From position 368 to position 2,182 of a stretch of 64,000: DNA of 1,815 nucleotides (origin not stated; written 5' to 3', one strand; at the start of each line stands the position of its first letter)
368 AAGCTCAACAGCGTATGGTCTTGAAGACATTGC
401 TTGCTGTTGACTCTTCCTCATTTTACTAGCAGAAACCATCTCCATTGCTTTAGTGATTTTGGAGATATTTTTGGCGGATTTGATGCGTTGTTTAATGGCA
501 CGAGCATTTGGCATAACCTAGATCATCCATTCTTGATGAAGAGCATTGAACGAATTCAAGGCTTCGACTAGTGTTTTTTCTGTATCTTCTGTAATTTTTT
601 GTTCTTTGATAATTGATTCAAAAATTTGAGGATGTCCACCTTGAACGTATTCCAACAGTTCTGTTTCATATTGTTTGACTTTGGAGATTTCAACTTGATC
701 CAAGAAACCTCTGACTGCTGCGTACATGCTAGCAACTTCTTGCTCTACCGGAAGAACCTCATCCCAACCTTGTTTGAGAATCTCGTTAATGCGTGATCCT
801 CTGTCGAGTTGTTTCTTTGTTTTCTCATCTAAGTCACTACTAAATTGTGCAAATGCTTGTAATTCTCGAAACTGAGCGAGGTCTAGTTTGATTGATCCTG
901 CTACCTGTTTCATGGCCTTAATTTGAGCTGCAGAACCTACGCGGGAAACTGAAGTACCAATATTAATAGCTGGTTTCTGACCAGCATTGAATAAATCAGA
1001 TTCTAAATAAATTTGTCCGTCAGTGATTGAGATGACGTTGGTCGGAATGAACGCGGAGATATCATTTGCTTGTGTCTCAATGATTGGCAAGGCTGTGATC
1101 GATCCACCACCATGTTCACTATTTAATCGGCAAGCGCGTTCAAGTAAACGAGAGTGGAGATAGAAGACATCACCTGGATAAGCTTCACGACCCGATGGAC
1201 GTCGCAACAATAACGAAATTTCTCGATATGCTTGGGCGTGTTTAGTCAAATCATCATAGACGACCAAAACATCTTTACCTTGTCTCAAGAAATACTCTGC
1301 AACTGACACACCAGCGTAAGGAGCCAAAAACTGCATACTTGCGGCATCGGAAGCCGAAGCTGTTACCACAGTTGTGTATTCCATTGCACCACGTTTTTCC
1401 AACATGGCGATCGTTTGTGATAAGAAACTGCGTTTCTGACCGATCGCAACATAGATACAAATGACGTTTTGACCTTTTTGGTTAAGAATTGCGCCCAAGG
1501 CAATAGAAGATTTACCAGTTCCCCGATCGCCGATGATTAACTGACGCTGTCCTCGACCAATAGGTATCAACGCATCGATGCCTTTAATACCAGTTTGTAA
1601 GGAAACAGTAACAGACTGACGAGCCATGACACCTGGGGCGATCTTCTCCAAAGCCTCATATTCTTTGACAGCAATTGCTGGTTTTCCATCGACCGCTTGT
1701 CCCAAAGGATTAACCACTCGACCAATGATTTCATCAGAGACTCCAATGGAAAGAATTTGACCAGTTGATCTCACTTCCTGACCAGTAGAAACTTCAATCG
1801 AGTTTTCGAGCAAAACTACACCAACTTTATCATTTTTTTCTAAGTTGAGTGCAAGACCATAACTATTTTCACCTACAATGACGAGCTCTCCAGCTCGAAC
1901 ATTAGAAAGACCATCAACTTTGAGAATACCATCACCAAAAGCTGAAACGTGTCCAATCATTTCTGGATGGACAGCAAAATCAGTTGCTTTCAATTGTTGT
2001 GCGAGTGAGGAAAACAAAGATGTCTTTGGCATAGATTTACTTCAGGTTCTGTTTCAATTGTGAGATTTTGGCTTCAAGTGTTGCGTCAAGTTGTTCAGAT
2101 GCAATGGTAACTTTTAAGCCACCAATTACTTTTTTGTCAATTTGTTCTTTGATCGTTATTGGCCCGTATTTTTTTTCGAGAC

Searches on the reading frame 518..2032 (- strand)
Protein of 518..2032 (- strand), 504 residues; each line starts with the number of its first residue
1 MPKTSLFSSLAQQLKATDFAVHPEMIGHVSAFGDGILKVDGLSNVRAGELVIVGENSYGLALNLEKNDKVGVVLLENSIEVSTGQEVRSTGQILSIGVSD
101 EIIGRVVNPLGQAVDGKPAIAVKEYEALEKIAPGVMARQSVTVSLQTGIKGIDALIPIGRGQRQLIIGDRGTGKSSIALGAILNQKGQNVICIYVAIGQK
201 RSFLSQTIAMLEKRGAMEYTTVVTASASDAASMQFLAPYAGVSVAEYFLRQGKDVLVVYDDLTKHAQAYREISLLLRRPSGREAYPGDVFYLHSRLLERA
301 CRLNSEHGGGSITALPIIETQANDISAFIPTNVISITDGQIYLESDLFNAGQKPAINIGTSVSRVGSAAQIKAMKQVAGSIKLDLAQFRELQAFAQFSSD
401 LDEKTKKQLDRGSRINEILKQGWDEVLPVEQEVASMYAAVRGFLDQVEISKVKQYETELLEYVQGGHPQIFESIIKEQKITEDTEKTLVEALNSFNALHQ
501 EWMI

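Call 68: find_encoding_contigs(protein=window:518-2032:-, flank=10000, max_places=4)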
Protein window:518-2032:- (504 aa): no gene with exactly this product is on record in the collection.
